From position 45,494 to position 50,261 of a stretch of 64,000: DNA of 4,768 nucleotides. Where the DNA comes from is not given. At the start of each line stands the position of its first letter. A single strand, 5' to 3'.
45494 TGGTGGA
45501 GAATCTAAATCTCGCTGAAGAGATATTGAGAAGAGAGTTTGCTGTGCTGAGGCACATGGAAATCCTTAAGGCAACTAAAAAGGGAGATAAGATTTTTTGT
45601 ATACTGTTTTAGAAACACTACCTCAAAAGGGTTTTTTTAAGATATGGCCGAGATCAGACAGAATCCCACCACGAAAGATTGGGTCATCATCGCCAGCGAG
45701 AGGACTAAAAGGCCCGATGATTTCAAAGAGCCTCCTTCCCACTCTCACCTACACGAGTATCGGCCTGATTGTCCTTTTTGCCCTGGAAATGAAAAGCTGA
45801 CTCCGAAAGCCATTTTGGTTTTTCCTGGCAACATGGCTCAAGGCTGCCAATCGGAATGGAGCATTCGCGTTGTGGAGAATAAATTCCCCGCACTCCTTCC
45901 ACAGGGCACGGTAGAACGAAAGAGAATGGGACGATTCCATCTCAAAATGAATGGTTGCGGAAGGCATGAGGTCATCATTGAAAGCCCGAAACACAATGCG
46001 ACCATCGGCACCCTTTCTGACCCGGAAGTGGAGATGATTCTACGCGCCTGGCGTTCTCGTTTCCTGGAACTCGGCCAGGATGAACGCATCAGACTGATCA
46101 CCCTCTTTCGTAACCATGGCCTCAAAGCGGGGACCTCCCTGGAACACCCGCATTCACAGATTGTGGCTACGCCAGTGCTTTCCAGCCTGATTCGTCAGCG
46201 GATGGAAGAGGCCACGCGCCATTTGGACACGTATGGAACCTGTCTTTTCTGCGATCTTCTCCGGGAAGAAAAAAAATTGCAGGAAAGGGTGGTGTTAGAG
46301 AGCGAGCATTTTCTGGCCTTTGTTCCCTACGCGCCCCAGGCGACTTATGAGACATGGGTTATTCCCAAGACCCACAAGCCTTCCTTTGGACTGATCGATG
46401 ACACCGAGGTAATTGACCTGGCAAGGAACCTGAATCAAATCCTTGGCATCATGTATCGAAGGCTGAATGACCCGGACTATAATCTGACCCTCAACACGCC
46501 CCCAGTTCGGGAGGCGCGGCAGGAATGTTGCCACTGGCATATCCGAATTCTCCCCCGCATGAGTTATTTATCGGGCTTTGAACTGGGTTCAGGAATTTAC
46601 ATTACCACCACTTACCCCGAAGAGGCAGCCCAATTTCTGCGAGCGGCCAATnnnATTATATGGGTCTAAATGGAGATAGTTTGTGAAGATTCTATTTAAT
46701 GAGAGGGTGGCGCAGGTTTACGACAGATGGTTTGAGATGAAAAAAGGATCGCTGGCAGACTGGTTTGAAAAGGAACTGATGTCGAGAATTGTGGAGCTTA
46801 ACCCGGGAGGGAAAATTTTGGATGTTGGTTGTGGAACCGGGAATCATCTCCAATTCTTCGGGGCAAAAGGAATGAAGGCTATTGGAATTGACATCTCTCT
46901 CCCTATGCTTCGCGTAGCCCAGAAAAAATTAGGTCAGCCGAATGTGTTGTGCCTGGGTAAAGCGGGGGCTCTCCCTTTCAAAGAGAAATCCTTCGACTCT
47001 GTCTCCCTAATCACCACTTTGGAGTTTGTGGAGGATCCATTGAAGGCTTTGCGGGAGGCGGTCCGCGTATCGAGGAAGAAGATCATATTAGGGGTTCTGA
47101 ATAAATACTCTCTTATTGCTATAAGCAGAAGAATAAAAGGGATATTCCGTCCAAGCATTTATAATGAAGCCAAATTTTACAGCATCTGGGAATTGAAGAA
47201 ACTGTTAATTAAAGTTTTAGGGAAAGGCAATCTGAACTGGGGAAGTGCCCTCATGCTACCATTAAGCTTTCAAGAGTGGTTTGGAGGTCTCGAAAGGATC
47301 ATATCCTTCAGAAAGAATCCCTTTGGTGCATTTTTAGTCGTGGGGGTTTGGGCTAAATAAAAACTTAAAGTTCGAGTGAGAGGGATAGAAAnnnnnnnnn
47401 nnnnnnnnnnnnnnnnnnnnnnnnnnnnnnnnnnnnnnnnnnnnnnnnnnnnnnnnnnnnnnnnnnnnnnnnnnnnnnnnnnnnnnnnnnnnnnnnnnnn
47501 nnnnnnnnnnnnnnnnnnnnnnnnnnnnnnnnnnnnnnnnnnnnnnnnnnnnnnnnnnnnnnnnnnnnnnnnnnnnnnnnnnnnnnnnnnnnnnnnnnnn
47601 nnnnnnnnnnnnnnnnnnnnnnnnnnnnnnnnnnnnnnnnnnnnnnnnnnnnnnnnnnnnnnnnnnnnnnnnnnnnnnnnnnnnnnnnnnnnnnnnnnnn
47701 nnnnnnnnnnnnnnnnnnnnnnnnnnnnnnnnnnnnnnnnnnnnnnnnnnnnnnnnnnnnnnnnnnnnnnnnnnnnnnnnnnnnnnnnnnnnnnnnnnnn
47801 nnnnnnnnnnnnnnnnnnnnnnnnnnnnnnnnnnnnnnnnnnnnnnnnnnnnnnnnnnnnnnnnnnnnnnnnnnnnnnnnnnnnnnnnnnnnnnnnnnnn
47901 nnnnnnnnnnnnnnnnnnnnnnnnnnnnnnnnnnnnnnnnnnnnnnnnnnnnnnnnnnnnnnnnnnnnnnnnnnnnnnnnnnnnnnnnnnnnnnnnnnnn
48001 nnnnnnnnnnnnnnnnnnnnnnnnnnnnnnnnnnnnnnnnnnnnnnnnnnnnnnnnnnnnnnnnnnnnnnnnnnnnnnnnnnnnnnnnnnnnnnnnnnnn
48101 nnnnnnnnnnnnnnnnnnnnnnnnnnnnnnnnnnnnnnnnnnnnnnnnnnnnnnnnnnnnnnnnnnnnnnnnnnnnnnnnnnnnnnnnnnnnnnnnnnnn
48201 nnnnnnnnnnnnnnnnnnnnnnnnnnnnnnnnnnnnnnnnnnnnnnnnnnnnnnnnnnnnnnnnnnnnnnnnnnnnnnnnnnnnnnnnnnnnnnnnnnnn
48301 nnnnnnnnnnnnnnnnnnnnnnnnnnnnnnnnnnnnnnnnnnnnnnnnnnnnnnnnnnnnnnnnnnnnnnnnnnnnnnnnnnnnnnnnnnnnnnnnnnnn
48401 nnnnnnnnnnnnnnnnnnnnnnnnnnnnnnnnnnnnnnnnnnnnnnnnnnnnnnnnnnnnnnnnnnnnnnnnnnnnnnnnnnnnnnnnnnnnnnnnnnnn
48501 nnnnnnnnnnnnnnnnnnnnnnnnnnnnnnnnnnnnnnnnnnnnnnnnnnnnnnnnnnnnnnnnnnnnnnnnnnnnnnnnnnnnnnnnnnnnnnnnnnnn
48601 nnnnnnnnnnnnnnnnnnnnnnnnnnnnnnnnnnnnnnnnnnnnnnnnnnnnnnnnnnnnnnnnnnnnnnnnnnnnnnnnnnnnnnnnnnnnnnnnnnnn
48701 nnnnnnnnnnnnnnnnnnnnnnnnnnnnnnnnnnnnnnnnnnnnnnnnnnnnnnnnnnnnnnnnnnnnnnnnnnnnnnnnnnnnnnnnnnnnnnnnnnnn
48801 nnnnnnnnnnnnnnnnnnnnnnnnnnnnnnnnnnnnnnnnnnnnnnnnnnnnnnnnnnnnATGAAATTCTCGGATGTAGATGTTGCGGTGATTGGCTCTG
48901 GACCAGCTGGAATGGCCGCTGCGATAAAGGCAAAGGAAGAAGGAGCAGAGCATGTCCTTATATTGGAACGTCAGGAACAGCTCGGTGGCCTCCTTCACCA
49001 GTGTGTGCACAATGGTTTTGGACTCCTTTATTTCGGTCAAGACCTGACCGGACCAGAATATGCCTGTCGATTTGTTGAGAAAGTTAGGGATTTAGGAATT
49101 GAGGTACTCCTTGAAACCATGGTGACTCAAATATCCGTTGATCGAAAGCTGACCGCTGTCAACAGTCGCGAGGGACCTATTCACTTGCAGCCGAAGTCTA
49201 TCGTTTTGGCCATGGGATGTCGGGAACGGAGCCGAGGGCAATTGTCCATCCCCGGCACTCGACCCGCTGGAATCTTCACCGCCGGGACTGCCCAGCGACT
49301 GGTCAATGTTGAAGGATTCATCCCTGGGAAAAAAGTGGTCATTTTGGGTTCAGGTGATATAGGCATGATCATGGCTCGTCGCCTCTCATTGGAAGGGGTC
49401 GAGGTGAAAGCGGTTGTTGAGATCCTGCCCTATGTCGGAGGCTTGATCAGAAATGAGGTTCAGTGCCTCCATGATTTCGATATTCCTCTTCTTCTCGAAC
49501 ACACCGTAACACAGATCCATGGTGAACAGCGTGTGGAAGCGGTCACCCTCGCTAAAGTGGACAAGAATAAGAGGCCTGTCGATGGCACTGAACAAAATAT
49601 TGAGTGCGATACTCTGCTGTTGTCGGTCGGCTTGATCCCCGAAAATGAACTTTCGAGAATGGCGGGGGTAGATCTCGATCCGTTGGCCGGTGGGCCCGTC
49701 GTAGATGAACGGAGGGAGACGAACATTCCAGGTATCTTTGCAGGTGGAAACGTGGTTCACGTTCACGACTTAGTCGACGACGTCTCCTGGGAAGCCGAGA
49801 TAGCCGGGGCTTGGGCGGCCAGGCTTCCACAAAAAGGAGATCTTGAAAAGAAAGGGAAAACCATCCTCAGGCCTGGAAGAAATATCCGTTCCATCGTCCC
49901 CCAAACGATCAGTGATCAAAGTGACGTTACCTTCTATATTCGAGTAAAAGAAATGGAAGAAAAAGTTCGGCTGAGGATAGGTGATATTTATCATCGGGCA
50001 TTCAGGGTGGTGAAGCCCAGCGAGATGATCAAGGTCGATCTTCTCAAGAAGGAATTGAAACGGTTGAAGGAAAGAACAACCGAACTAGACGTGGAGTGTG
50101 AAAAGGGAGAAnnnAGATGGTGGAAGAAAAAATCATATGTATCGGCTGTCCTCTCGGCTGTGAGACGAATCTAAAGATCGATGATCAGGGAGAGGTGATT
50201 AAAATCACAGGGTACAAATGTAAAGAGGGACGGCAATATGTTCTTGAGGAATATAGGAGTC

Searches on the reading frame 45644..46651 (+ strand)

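Call 32: search_protein_families(library=ncbifam, proteins=[window:45644-46651:+], max_evalue=0.00001)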
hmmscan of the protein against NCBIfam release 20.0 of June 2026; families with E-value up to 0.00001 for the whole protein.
window:45644-46651:+ (336 aa): 3 families
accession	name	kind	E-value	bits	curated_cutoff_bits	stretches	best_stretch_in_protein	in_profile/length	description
NF008724.0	PRK11720.1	equivalog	2e-44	152.2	448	1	4-335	12-338/348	UDP-glucose--hexose-1-phosphate uridylyltransferase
TIGR00209.1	galT_1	equivalog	8.2e-37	127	102.1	1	5-302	14-300/349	galactose-1-phosphate uridylyltransferase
NF045834.1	M_plasma_HinT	exception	1e-06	29.6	130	1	209-304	7-100/102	histidine triad protein HinT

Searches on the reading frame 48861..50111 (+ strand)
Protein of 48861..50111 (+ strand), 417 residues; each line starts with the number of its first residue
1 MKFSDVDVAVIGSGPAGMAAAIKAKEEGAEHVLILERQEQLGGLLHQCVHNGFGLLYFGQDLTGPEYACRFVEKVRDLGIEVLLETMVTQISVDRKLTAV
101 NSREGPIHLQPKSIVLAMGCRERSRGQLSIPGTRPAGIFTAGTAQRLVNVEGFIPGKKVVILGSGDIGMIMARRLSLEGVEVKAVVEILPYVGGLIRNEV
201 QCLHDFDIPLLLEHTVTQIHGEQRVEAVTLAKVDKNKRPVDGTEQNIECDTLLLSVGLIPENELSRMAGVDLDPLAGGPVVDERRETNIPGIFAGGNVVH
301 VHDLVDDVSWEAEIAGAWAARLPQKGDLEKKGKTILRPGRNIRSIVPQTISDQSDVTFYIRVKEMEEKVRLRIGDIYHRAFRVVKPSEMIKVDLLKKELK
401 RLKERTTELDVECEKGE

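Call 76: search_protein_families(library=ncbifam, proteins=[window:48861-50111:+], max_evalue=1e-8)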
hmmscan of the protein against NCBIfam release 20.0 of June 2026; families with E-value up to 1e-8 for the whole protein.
window:48861-50111:+ (417 aa): 35 families (the best 25 are shown)
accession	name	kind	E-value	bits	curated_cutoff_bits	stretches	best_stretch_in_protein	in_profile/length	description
TIGR01292.1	TRX_reduct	equivalog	4.2e-26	91.5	343.45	1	7-300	2-276/300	thioredoxin-disulfide reductase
TIGR01372.1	soxA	subfamily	1.7e-25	89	1164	1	101-264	270-426/996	sarcosine oxidase subunit alpha family protein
TIGR03140.1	AhpF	equivalog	8.1e-23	80.7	502.9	1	5-301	212-489/515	alkyl hydroperoxide reductase subunit F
TIGR01350.1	lipoamide_DH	equivalog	1.9e-19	69.7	408.8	1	99-317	120-327/461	dihydrolipoyl dehydrogenase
NF009410.0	PRK12771.1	subfamily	1.1e-18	67.2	516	1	7-305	140-427/566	NAD(P)-binding protein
TIGR02053.1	MerA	equivalog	9.8e-17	61.1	454.45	1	105-311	124-320/465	mercury(II) reductase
NF042949.2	3PPDioc_HcaD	equivalog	3.5e-15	55.6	450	1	73-302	64-279/386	3-phenylpropionate/cinnamic acid dioxygenase ferredoxin--NAD(+) reductase subunit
TIGR01316.1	gltA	equivalog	3.9e-15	55.6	471.75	1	5-304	133-430/449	NADPH-dependent glutamate synthase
TIGR04018.1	Bthiol_YpdA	hypoth_equivalog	2.3e-14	52.9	339.9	0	81-300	86-290/316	YpdA family putative bacillithiol disulfide reductase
TIGR01317.1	GOGAT_sm_gam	subfamily_domain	3.7e-14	52.5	447.7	0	7-50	145-187/485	glutamate synthase small subunit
NF003585.0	PRK05249.1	equivalog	9.3e-14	50.9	465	0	4-52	5-49/464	Si-specific NAD(P)(+) transhydrogenase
NF004939.0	PRK06292.1-1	equivalog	1.8e-13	50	435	0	156-329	172-343/476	dihydrolipoyl dehydrogenase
TIGR01318.1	gltD_gamma_fam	subfamily_domain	2.5e-13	49.4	482.95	0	5-47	141-182/467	glutamate synthase, small subunit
NF009409.0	PRK12770.1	subfamily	3.3e-13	49.4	343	0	214-300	232-327/360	putative glutamate synthase subunit beta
TIGR03315.1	Se_ygfK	equivalog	3.5e-13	47.9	835.3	1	6-299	538-815/1012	putative selenate reductase subunit YgfK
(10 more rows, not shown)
